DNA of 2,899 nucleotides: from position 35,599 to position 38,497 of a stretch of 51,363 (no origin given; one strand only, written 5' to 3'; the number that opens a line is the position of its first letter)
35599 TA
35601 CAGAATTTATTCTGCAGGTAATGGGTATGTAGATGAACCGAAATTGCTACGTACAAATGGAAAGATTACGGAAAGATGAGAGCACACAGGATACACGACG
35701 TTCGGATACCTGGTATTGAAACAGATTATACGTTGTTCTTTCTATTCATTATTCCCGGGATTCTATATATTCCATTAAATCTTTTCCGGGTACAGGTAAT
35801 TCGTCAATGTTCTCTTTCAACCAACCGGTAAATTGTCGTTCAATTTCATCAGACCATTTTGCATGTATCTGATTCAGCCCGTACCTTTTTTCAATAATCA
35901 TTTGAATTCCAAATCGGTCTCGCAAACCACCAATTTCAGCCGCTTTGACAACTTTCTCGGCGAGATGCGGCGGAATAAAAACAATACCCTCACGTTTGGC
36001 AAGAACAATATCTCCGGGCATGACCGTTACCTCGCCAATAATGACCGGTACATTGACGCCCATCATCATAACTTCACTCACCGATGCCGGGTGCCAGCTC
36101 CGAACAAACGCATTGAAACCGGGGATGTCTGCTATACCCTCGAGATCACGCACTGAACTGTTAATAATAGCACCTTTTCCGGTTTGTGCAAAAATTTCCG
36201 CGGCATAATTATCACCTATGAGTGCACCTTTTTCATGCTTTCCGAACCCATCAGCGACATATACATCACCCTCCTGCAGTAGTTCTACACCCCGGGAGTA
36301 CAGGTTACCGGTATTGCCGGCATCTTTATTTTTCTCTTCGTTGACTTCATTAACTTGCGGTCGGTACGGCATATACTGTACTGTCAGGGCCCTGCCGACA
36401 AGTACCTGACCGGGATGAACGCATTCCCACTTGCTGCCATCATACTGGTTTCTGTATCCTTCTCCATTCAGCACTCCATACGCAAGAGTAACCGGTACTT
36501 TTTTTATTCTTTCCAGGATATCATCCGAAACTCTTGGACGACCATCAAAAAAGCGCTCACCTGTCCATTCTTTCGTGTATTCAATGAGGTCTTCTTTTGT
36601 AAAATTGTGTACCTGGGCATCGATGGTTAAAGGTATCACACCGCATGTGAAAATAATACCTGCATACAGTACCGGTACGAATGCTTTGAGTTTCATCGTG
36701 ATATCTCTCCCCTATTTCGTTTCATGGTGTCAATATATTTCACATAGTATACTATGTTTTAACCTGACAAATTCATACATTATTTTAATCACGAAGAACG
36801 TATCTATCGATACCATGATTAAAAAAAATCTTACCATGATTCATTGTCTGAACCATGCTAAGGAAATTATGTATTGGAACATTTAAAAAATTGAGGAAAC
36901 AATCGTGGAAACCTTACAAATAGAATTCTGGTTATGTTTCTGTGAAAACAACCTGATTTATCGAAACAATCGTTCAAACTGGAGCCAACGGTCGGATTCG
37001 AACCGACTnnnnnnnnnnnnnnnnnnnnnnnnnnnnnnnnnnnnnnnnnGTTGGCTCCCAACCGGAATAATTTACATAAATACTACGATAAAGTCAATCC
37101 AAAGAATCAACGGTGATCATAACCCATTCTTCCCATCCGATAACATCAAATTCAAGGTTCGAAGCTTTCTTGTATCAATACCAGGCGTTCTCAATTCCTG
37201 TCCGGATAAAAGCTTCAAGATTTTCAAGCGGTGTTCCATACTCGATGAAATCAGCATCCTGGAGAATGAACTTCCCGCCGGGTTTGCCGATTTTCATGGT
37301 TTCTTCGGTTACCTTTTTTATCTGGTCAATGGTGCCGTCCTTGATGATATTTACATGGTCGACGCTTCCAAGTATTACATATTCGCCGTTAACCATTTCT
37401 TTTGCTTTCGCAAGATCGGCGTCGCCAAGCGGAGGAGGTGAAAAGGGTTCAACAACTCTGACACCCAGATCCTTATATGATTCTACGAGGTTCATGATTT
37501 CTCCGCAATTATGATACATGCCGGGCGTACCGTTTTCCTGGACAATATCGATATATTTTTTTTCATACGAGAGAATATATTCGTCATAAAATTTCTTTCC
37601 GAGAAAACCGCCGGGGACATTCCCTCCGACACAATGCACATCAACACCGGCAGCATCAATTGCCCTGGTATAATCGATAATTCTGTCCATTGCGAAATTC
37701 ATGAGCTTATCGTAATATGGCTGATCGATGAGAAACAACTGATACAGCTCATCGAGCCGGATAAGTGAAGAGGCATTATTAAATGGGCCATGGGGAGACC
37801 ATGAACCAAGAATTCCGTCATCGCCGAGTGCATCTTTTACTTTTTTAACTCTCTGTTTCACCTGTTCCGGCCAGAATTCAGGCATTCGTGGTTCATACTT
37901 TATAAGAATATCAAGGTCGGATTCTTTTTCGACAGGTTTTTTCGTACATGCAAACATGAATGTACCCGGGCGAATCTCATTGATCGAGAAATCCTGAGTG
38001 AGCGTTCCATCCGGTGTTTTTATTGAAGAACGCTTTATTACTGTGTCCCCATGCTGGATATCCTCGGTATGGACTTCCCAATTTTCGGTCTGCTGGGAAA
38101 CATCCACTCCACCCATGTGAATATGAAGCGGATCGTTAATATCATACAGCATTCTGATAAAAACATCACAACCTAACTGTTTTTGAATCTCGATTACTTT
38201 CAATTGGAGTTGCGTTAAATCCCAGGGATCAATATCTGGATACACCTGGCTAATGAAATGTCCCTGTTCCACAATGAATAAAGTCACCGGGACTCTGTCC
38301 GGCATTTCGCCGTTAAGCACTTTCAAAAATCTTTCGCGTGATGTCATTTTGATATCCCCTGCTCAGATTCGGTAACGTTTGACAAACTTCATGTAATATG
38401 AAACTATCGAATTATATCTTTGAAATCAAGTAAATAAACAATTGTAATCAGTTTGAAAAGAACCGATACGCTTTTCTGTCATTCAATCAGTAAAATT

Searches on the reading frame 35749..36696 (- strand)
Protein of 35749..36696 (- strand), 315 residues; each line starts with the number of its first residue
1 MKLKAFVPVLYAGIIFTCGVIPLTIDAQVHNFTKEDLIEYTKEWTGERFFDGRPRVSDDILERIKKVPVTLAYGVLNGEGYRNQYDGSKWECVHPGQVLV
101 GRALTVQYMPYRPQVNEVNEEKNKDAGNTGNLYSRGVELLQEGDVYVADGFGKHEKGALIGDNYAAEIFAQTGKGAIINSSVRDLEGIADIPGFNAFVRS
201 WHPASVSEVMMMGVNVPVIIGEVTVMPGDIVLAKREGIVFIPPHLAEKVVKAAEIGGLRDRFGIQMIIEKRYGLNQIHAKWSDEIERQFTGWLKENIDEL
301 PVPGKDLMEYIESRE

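Call 3: search_protein_families(library=pfam, proteins=[window:35749-36696:-], max_evalue=0.01)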
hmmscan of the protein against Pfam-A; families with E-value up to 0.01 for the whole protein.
window:35749-36696:- (315 aa): 1 family
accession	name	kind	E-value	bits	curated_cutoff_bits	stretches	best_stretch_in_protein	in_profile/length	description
PF03737.21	RraA-like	-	6e-22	78.9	24.5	1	77-239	9-151/152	Aldolase/RraA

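Call 4: search_protein_families(library=ncbifam, proteins=[window:35749-36696:-], max_evalue=0.01)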
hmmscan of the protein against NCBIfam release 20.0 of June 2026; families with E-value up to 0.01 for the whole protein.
window:35749-36696:- (315 aa): 10 families
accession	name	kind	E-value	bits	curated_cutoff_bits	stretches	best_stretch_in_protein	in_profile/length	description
NF006093.0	PRK08245.1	subfamily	2.1e-30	105.9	208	1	55-256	5-200/240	hypothetical protein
NF009399.0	PRK12764.1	equivalog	6e-23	81.6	444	1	54-270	266-473/501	fumarylacetoacetate hydrolase family protein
NF004850.0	PRK06201.1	subfamily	1.6e-19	70.3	231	1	133-258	71-194/222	hypothetical protein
NF006731.0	PRK09262.1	equivalog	4.6e-16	59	179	1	136-254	75-191/229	4-carboxy-4-hydroxy-2-oxoadipate aldolase/oxaloacetate decarboxylase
TIGR02798.1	ligK_PcmE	equivalog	2e-15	57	304.5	1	137-254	70-185/222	4-carboxy-4-hydroxy-2-oxoadipate aldolase/oxaloacetate decarboxylase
NF006875.0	PRK09372.1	equivalog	2e-10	40.6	136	1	137-244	52-157/161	ribonuclease E activity regulator RraA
TIGR01935.1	NOT-MenG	subfamily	1.6e-09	37.7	123.8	1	141-239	52-148/150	RraA family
NF005442.0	PRK07028.1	equivalog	5.1e-08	31.9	593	1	138-255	285-400/430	bifunctional hexulose-6-phosphate synthase/ribonuclease regulator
NF009134.0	PRK12487.1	equivalog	1.1e-07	31.7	196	1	142-240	57-153/161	putative 4-hydroxy-4-methyl-2-oxoglutarate aldolase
TIGR02998.1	RraA_entero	equivalog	0.00078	19.6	241.25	1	141-241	56-154/161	ribonuclease E activity regulator RraA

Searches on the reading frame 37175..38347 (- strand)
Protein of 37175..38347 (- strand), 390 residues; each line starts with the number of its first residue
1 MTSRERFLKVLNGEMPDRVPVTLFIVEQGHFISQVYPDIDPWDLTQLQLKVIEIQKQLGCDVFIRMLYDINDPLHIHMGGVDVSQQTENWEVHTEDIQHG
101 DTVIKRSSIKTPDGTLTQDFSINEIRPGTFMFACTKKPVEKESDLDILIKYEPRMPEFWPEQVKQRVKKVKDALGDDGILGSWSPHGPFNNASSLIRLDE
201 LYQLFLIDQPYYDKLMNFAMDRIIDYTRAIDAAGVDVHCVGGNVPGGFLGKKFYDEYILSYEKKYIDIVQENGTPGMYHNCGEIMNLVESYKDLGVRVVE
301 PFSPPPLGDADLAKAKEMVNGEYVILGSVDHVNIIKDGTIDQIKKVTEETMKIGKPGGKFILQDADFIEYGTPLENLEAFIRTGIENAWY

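Call 3: search_protein_families(library=pfam, proteins=[window:37175-38347:-], max_evalue=0.01)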
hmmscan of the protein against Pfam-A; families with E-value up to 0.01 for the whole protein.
window:37175-38347:- (390 aa): 1 family
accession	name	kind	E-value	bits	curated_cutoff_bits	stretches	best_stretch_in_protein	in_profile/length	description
PF01208.23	URO-D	-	4e-24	85.7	23.9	1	161-383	120-342/346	Uroporphyrinogen decarboxylase (URO-D)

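Call 4: search_protein_families(library=ncbifam, proteins=[window:37175-38347:-], max_evalue=0.01)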
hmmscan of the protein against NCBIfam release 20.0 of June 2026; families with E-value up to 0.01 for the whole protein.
window:37175-38347:- (390 aa): 5 families
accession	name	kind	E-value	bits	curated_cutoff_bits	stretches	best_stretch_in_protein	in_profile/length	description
TIGR01463.1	mtaA_cmuA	subfamily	1.3e-26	93.7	235.4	1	165-384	125-335/340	MtaA/CmuA family methyltransferase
NF004889.0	PRK06252.1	subfamily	4.4e-25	88.4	244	1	186-383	146-332/340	methylcobalamin:coenzyme M methyltransferase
NF041608.1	methylcob_mtaseMtbA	equivalog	5.7e-20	71.7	600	1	102-383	62-333/339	methylcobamide:CoM methyltransferase MtbA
NF040654.1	MtaA_Meth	equivalog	3.9e-14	52.3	400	1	167-382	126-330/337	methylcobamide:CoM methyltransferase MtaA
TIGR01464.1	hemE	equivalog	1.8e-05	23.9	302.95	1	209-381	168-333/338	uroporphyrinogen decarboxylase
